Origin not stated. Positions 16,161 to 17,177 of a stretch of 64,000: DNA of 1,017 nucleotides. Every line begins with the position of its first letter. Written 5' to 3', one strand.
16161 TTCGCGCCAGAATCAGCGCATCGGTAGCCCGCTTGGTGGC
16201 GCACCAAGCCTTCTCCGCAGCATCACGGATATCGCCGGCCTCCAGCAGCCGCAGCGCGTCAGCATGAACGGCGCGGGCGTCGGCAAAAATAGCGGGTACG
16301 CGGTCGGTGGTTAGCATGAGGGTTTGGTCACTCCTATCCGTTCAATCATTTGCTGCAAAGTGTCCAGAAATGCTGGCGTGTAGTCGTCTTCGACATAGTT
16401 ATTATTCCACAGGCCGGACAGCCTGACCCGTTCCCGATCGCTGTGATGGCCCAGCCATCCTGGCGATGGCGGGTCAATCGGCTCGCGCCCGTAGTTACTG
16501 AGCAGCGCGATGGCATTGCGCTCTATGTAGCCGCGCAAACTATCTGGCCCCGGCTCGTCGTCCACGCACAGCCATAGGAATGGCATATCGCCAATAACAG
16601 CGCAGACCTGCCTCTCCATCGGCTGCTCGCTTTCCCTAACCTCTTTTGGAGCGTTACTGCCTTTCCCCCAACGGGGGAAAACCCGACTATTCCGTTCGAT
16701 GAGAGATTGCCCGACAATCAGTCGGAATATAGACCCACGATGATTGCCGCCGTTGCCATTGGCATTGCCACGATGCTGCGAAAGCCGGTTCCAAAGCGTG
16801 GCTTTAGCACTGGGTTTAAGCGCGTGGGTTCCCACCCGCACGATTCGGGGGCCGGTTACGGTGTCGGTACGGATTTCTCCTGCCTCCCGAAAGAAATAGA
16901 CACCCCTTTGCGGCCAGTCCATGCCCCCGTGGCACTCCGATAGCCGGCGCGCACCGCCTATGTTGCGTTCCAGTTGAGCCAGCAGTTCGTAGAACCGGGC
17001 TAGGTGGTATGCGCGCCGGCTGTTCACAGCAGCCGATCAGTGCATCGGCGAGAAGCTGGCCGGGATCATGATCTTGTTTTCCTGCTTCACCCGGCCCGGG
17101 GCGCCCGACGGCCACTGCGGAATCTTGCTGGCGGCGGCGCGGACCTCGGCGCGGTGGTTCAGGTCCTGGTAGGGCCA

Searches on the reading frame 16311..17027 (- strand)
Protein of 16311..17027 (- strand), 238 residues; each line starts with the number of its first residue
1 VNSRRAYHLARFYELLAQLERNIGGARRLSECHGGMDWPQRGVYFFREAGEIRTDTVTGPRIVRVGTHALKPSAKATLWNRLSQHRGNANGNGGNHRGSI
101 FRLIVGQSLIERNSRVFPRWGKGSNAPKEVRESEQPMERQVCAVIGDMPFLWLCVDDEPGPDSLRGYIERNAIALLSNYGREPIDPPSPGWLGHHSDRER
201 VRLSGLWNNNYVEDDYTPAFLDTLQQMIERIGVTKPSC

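Call 3: search_protein_families(library=pfam, proteins=[window:16311-17027:-], max_evalue=1)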
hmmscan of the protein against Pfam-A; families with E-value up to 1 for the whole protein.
window:16311-17027:- (238 aa): 0 families

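Call 4: search_protein_families(library=padloc, proteins=[window:16311-17027:-], max_evalue=1)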
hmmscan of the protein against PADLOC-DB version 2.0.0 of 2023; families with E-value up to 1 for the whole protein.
window:16311-17027:- (238 aa): 2 families
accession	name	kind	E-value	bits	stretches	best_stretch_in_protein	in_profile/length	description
PDLC04714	PDC-M57B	-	2.4e-84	280.7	1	6-230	4-233/238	-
PDLC04713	PDC-M57B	-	3.2e-16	57.6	1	28-227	17-208/211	-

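Call 5: search_protein_families(library=ncbifam, proteins=[window:16311-17027:-], max_evalue=1)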
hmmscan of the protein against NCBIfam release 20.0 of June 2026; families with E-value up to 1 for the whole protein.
window:16311-17027:- (238 aa): 1 family
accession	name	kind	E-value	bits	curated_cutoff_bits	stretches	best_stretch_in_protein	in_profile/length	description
NF038332.1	rSAM_rare_HxsC4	exception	0.2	10.8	500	1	115-171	206-258/335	radical SAM protein HxsC4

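Call 6: find_homologous_proteins(query=window:16311-17027:-)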
Query window:16311-17027:- (238 aa): 6505 proteins with E <= 0.001 among 6793 candidates; the best 120 are listed.
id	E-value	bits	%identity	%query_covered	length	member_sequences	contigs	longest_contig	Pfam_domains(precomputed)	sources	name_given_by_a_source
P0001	7.2e-130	450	83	98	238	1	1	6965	PF26468.1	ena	-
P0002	2.3e-129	448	84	97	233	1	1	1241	PF26468.1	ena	-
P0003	6.4e-126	437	81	97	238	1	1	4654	PF26468.1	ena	-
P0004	9.3e-125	433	81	97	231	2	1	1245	PF26468.1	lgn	-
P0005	3.1e-124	431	80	98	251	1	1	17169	PF26468.1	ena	-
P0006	5.2e-120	418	77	98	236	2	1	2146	PF26468.1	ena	-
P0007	8.7e-120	417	76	98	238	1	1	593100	PF26468.1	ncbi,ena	-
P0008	4.5e-119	415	75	98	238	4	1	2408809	PF26468.1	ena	-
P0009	3.3e-117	408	75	98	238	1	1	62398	PF26468.1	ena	-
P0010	6.0e-117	408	76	96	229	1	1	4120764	PF26468.1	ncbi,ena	-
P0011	3.4e-116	405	74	98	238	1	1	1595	PF26468.1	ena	-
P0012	3.6e-115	402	75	97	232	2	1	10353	PF26468.1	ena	-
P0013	1.8e-114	400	74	97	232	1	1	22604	PF26468.1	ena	-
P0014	5.3e-114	398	73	98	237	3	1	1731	PF26468.1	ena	-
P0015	1.1e-113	397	72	98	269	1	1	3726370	PF26468.1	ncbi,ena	-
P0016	2.2e-113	396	72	98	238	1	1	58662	PF26468.1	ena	-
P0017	4.0e-113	395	71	98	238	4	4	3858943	PF26468.1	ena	-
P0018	1.1e-111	390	73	98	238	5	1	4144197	PF26468.1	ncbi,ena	-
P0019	1.5e-111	390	71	98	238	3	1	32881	PF26468.1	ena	-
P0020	5.4e-111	388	73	97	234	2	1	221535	PF26468.1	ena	-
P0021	8.3e-111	388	72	97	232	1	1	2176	PF26468.1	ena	-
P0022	1.0e-110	387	74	100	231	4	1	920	PF26468.1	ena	-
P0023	4.2e-110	385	73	96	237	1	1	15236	PF26468.1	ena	-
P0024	8.0e-110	384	71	96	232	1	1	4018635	PF26468.1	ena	-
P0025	1.4e-109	384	70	98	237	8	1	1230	PF26468.1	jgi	jgi:hypothetical protein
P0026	2.6e-109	383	70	98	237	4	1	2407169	PF26468.1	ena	-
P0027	5.8e-109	381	69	96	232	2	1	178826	PF26468.1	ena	-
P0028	5.9e-109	381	73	97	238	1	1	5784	PF26468.1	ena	-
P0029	1.5e-108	380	72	97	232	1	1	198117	PF26468.1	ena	-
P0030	1.6e-108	380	68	98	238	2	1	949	PF26468.1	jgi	jgi:hypothetical protein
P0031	2.5e-108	379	70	98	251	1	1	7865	PF26468.1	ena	-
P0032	1.0e-106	374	71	96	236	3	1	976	PF26468.1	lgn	-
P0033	1.6e-106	374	71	97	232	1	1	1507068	PF26468.1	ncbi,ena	-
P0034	2.1e-106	373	69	98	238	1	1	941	PF26468.1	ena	-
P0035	4.5e-106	372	72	96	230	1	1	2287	PF26468.1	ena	-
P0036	4.8e-106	372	70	98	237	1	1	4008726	PF26468.1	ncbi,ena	-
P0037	1.6e-105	370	69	98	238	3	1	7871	PF26468.1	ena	-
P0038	4.6e-105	369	74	92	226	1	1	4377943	PF26468.1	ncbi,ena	-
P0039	6.6e-105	368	69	97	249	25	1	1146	PF26468.1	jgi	jgi:hypothetical protein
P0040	2.0e-104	367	66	97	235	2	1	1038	PF26468.1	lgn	-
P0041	2.3e-104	366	67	98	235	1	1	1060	PF26468.1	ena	-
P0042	3.6e-104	366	72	96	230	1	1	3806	PF26468.1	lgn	-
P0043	5.4e-104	365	72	92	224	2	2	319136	PF26468.1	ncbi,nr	ncbi:MAG: hypothetical protein OXL37_05090 [Chloroflexota bacterium]|nr:hypothetical protein [Chloro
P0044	8.5e-104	365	67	97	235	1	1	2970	PF26468.1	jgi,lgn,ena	-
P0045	1.0e-103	364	68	98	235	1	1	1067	PF26468.1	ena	-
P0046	1.2e-103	364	70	97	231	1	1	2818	PF26468.1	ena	-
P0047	2.1e-103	363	68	98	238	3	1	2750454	PF26468.1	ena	-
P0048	1.3e-102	361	68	97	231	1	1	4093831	PF26468.1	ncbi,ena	-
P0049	3.3e-102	359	66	98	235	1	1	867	PF26468.1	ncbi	-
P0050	4.1e-102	359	66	97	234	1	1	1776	PF26468.1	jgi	jgi:hypothetical protein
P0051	5.1e-102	359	69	96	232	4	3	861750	PF26468.1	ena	-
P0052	5.3e-102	359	69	97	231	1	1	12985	PF26468.1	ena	-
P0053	2.0e-101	357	66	95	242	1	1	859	PF26468.1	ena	-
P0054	3.4e-101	356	68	98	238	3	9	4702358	PF26468.1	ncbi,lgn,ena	-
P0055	3.9e-101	356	67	97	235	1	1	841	PF26468.1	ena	-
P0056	5.6e-101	355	64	98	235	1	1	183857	PF26468.1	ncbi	-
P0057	6.0e-101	355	67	96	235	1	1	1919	PF26468.1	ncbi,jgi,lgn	-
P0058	6.6e-101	355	68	97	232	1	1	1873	PF26468.1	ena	-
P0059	1.4e-100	354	66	97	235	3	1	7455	PF26468.1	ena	-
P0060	1.5e-100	354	65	98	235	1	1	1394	PF26468.1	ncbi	-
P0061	2.2e-100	353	66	96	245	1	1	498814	PF26468.1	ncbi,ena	-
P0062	2.5e-100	353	62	98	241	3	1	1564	PF26468.1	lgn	-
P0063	4.1e-100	352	67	96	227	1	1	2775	PF26468.1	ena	-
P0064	4.7e-100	352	66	97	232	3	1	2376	PF26468.1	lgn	-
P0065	1.3e-99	351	64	98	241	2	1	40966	PF26468.1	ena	-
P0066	1.7e-99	350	65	97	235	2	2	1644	PF26468.1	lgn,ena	-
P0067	3.0e-99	350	63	97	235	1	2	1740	PF26468.1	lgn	-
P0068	3.0e-99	350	66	96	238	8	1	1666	PF26468.1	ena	-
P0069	3.5e-99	349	65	97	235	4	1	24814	PF26468.1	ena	-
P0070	4.4e-99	349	65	98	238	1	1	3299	PF26468.1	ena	-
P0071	4.5e-99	349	63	97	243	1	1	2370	PF26468.1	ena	-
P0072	5.4e-99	349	69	96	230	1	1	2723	PF26468.1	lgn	-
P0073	5.7e-99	349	66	99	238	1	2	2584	PF26468.1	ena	-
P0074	7.1e-99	348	64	95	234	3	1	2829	PF26468.1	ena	-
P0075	8.2e-99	348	68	96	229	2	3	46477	PF26468.1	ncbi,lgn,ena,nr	ncbi:MAG: hypothetical protein F4W95_13410 [Chloroflexi bacterium]|nr:hypothetical protein [Chlorofl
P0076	8.3e-99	348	62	98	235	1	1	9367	PF26468.1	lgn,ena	-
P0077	8.5e-99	348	65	97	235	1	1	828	PF26468.1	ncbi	-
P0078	8.6e-99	348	61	98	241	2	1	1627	PF26468.1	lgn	-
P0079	9.3e-99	348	64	97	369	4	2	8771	PF26345.1,PF26468.1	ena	-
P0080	1.1e-98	348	67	97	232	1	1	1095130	PF26468.1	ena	-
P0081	1.2e-98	348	65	98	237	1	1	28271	PF26468.1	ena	-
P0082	1.3e-98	348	63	97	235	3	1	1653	PF26468.1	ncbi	-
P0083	1.9e-98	347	65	98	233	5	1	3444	PF26468.1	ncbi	-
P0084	2.1e-98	347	66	96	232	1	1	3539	PF26468.1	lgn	-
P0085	2.5e-98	347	65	99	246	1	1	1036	PF26468.1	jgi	jgi:hypothetical protein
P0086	2.9e-98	346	65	97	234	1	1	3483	PF26468.1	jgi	jgi:hypothetical protein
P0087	3.5e-98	346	64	96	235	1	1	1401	PF26468.1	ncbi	-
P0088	3.8e-98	346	63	98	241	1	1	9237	PF26468.1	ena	-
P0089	4.3e-98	346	65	97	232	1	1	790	PF26468.1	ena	-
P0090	4.5e-98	346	66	95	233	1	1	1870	PF26468.1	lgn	-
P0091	5.2e-98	346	65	97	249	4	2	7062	PF26468.1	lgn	-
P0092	5.5e-98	346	63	97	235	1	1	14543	PF26468.1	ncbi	ncbi:MAG: hypothetical protein ACQETO_05915 [Pseudomonadota bacterium]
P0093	6.0e-98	345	67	97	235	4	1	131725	PF26468.1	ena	-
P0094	6.1e-98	345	62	97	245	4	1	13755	PF26468.1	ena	-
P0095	6.3e-98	345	69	99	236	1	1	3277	PF26468.1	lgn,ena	-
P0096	8.1e-98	345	63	98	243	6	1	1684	PF26468.1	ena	-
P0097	1.2e-97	344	64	97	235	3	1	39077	PF26468.1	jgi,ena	jgi:hypothetical protein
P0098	1.3e-97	344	63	99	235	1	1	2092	PF26468.1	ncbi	-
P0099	1.5e-97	344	64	97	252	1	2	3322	PF26468.1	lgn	-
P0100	1.7e-97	344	66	97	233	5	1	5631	PF26468.1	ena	-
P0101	1.9e-97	344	64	94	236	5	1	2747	PF26468.1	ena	-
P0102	2.0e-97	344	64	94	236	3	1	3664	PF26468.1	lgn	-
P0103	2.8e-97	343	66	94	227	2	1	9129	PF26468.1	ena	-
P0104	3.0e-97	343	65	95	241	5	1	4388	PF26468.1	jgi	-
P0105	3.1e-97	343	64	98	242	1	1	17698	PF26468.1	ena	-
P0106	3.5e-97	343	64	96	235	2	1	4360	PF26468.1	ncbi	-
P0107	3.6e-97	343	65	97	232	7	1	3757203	PF26468.1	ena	-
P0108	4.0e-97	343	68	92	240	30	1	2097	PF26468.1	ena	-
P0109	5.3e-97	342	65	97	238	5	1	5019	PF26468.1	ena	-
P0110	5.9e-97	342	65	97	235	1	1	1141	PF26468.1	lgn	-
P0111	6.0e-97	342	63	99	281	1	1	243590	PF26468.1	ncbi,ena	-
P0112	6.0e-97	342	64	97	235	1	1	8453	PF26468.1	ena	-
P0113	6.1e-97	342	63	97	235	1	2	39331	PF26468.1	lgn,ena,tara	tara:strand:+ start:152 stop:859 length:708 start_codon:yes stop_codon:yes gene_type:complete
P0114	6.8e-97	342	66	95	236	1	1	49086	PF26468.1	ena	-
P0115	7.8e-97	342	63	97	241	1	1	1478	PF26468.1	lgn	-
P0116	8.5e-97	342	63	97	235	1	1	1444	PF26468.1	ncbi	-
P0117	8.6e-97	342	66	97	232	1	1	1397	PF26468.1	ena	-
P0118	9.7e-97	341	63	98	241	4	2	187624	PF26468.1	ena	-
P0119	1.5e-96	341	64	97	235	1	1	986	PF26468.1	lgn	-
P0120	1.6e-96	341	63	99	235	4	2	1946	PF26468.1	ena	-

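Call 9: find_related_loci(query=A1, collection=genome_contigs, flank=6000)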
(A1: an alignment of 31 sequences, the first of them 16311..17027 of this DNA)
Query A1 (238 aa) in genome_contigs; peptide patterns used: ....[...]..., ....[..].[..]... (x = any residue, [..] = any of these).
570 stretches matched a pattern; 545 encode a relative of the query (tblastn E <= 1e-3); the best 80 are kept; 80 distinct loci.
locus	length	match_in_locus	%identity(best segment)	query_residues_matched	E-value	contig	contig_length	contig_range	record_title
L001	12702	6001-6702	76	1-234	5e-121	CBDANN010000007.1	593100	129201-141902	MAG: Dehalococcoidia bacterium isolate bab385ab-22f5-4112-b3d4-ef8e4049cb71 genome assembly, contig: contig_7, whole gen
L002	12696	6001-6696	75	1-232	5e-119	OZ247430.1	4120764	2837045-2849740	MAG: Dehalococcoidia bacterium isolate 339727ca-cd9b-4604-b777-057588a3f35a genome assembly, chromosome: 1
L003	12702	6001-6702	72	1-234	2e-115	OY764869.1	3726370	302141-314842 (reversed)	MAG: Dehalococcoidia bacterium isolate 68cf78b7-8a41-43a5-8848-46054f5a18e3 genome assembly, chromosome: 1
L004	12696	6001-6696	73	3-234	9e-113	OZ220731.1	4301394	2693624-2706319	MAG: Dehalococcoidia bacterium isolate 4e89fbe3-e5a8-4f6c-a4f9-b322f53a0d40 genome assembly, chromosome: 1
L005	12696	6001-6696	72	1-232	1e-112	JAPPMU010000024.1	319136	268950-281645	MAG: Chloroflexota bacterium isolate RHO3_bin_54 NODE_30_length_319136_cov_18.493871, whole genome shotgun sequence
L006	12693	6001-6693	74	1-231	1e-109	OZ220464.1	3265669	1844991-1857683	MAG: Dehalococcoidia bacterium isolate 865023ef-8e16-4315-bfec-facb54b4b210 genome assembly, chromosome: 1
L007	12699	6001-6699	70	1-234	1e-108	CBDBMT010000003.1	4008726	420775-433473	MAG: Dehalococcoidia bacterium isolate 1551c8a5-dc05-4db4-a2c2-06e96cfb4e9a genome assembly, contig: contig_3, whole gen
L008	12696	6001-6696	70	1-232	2e-108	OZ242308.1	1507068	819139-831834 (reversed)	MAG: Dehalococcoidia bacterium isolate 566077ff-fea0-4476-9990-131f9c0e49bb genome assembly, chromosome: 1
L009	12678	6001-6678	70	5-231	1e-107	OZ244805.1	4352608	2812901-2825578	MAG: Dehalococcoidia bacterium isolate 65858962-d3d5-450c-8d97-e4733050bb2d genome assembly, chromosome: 1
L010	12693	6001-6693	68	1-231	3e-105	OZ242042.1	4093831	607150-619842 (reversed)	MAG: Dehalococcoidia bacterium isolate f9cecd87-683c-406e-b8e3-528e430a091d genome assembly, chromosome: 1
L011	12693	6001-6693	68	1-231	6e-104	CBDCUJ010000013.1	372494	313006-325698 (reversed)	MAG: Dehalococcoidia bacterium isolate 29918375-b316-4374-90ff-90775800fcb1 genome assembly, contig: contig_13, whole ge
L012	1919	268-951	67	1-228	4e-109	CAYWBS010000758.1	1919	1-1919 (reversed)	MAG TPA_asm: uncultured Hyphomicrobiaceae bacterium isolate binchicken_co262_39 genome assembly, contig: NODE_82527_leng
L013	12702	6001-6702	67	1-234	3e-103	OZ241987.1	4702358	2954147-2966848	MAG: Dehalococcoidia bacterium isolate afbfe9c5-f9ba-4a69-93a8-a54741e06a32 genome assembly, chromosome: 1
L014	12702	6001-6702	64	1-234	1e-102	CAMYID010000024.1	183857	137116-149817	MAG: uncultured Alphaproteobacteria bacterium isolate Biocath_Alpha_33 genome assembly, contig: k127_32345, whole genome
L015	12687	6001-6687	66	5-233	1e-102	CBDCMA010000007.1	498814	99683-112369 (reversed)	MAG: bacterium isolate 6263ad5f-5925-4d78-8ae4-828cafc75c34 genome assembly, contig: contig_7, whole genome shotgun sequ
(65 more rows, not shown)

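Call 13: search_protein_families(library=padloc, proteins=[L001:6707-7378:+, L011:6707-7384:+, L003:6683-7369:+], max_evalue=1)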
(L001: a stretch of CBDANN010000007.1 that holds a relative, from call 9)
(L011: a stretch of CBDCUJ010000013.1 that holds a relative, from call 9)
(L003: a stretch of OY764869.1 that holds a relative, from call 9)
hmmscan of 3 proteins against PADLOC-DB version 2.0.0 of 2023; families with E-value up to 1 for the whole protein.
L001:6707-7378:+ (223 aa): 4 families
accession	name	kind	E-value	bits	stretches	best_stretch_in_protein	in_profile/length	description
PDLC04712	PDC-M57A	-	1.8e-06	26.4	1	84-169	23-109/138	-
PDLC02815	DpdC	-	2.5e-05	21.9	1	102-133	78-109/312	DpdC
PDLC02818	DpdC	-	0.00066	17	1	102-129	80-107/319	DpdC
PDLC02817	DpdC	-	0.00086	16.7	1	102-129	80-107/299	DpdC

L011:6707-7384:+ (225 aa): 4 families
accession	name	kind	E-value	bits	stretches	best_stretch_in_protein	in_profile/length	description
PDLC04712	PDC-M57A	-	1.1e-08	33.5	1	85-174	20-112/138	-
PDLC02815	DpdC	-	6.8e-06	23.7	1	104-142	76-114/312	DpdC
PDLC02818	DpdC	-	0.0003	18.1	1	101-133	76-107/319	DpdC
PDLC02817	DpdC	-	0.00039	17.8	1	104-133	78-107/299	DpdC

L003:6683-7369:+ (228 aa): 5 families
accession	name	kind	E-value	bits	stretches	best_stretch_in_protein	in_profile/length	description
PDLC02815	DpdC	-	6.1e-06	23.9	1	106-145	75-114/312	DpdC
PDLC04712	PDC-M57A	-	1.3e-05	23.6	1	103-174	38-109/138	-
PDLC02818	DpdC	-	0.00043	17.6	1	86-137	55-108/319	DpdC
PDLC02817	DpdC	-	0.0014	16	1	107-144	78-115/299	DpdC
PDLC02816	DpdC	-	0.0069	13.7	1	87-138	54-107/313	DpdC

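Call 14: search_protein_families(library=pfam, proteins=[L001:6707-7378:+, L011:6707-7384:+, P0079], max_evalue=1)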
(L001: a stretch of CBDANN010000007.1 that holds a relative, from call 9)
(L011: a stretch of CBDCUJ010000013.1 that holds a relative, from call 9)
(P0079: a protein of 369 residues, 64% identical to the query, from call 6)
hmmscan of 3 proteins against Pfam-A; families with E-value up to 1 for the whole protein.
L001:6707-7378:+ (223 aa): 1 family
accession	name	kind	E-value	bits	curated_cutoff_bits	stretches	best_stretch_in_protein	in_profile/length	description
PF21818.3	DUF6884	-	1e-05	26.1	30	1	80-175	16-112/135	Family of unknown function (DUF6884)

L011:6707-7384:+ (225 aa): 2 families
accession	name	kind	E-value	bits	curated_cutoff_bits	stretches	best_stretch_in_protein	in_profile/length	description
PF21818.3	DUF6884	-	5.2e-08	33.5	30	1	84-172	16-107/135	Family of unknown function (DUF6884)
PF03883.20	H2O2_YaaD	-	0.14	12.1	29.6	1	96-136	95-135/236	Peroxide stress protein YaaA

P0079 (369 aa): 1 family
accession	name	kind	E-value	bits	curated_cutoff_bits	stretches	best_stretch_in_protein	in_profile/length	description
PF13399.11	LytR_C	-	0.3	12.5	22.2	1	73-105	13-45/86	LytR cell envelope-related transcriptional attenuator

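Call 23: find_encoding_contigs(protein=P0001, flank=6000, max_places=3)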
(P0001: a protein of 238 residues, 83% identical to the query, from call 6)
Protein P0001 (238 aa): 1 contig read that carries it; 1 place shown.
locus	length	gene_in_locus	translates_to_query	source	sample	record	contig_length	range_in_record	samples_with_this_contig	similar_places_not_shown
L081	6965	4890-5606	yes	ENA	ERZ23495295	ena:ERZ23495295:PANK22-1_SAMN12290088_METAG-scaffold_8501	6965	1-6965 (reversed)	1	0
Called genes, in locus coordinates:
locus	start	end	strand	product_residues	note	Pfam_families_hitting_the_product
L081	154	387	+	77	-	-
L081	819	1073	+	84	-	-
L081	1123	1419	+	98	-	-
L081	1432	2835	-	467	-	PF01425:Amidase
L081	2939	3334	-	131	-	PF00903:Glyoxalase, PF13669:Glyoxalase_4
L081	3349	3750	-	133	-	-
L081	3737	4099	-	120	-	-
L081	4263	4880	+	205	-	PF07978:NIPSNAP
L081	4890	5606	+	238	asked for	PF26468:GIY_YIG_3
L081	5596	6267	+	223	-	PF21818:DUF6884 (weak)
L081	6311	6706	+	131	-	PF05942:PaREP1 (weak)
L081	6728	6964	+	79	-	?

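Call 26: predict_structure(alignment_id=A1)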
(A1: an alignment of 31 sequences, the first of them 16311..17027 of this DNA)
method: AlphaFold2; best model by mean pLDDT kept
length: 238 residues; sequences in the alignment: 31
mean_pLDDT: 78.9   pTM: 0.82
mean pLDDT of the five models: 78.9, 73.7, 68.6, 64.2, 47.6
residues with pLDDT >= 90: 55; 70-90: 126; 50-70: 48; < 50: 9
segments of 3 or more residues with pLDDT < 50: 209-211, 235-238
pLDDT, mean of each block of 10 residues (from residue 1): 82 93 90 75 85 59 84 80 78 60 86 73 79 85 90 88 89 83 69 71 59 79 95 54
secondary structure, 60 per line:
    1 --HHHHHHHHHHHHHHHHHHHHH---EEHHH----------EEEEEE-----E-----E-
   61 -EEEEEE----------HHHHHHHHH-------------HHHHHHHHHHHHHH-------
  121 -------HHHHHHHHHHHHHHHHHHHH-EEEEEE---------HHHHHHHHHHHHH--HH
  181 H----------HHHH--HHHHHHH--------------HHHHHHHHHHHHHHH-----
elements in order: H3-23 E42-47 E62-67 H78-86 H100-113 H128-147 E149-154 H164-176 H192-195 H198-204 H219-233

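Call 30: fold_search(model_id=the predicted structure, library=pdb)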
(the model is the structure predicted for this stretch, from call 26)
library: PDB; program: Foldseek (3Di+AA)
matches with E <= 10: 33; with E <= 0.001: 0
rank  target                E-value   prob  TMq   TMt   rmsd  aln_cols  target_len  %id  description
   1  3f7f_A                1.3e+00  0.03  0.16  0.07  18.3       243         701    9  Structure of Nup120 (released 2009-08-18)
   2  1shr_B                4.2e+00  0.02  0.15  0.21  14.0       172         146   13  Crystal structure of ferrocyanide bound human hemoglobin A2 at 1.88A resolution (released 2004-10-26)
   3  8el6_B                4.4e+00  0.01  0.11  0.15  18.6       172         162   11  Light harvesting phycobiliprotein HaPE555 from the cryptophyte Hemiselmis andersenii CCMP644 with an altered helix hA/ (released 2023-10-25)
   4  7fiw_A                4.7e+00  0.01  0.20  0.09  16.9       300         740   12  Crystal structure of the complex formed by Wolbachia cytoplasmic incompatibility factors CidAwMel(ST) and CidBND1-ND2  (released 2022-04-06)
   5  8zdy_F                4.9e+00  0.01  0.13  0.12  17.7       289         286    6  Cryo-EM structure of Cas8-HNH system at target free state (released 2024-10-02)
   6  5zq2_C                5.2e+00  0.01  0.08  0.04  15.9       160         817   12  SidE apo form (released 2018-05-23)
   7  6bog_A                5.5e+00  0.01  0.12  0.04  15.6       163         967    8  Crystal structure of RapA, a Swi2/Snf2 protein that recycles RNA polymerase during transcription (released 2017-12-13)
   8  6q6h_A                5.5e+00  0.01  0.12  0.03  22.4       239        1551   10  Cryo-EM structure of the APC/C-Cdc20-Cdk2-cyclinA2-Cks2 complex, the D2 box class (released 2019-09-11)
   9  4lmx_D                5.9e+00  0.01  0.11  0.14  18.7       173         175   11  Light harvesting complex PE555 from the cryptophyte Hemiselmis andersenii CCMP644 (released 2014-06-18)
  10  3dhr_B                6.2e+00  0.01  0.14  0.20  14.1       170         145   12  Crystal Structure Determination of Methemoglobin from Pigeon at 2 Angstrom Resolution (Columba livia) (released 2009-06-30)
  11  8r0t_F                6.2e+00  0.01  0.10  0.11   9.1        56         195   11  STRUCTURE OF THE MOUSE FCGBP DIMER PROTEIN IN ITS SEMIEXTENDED CONFORMATION (released 2025-01-08)
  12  7yez_E                6.2e+00  0.01  0.11  0.04  26.8       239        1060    9  In situ structure of polymerase complex of mammalian reovirus in the reloaded state (released 2023-03-29)
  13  2fgk_A                6.6e+00  0.01  0.13  0.13  13.8       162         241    9  Crystal structure of the ABC-cassette E631Q mutant of HlyB with bound ATP (released 2006-08-08)
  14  1lia_B                6.6e+00  0.01  0.12  0.14  17.0       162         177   12  CRYSTAL STRUCTURE OF R-PHYCOERYTHRIN FROM POLYSIPHONIA AT 2.8 A RESOLUTION (released 1997-07-29)
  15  5eui_B                7.4e+00  0.01  0.14  0.19  14.2       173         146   11  Structure of predicted ancestral pika hemoglobin (released 2016-11-30)
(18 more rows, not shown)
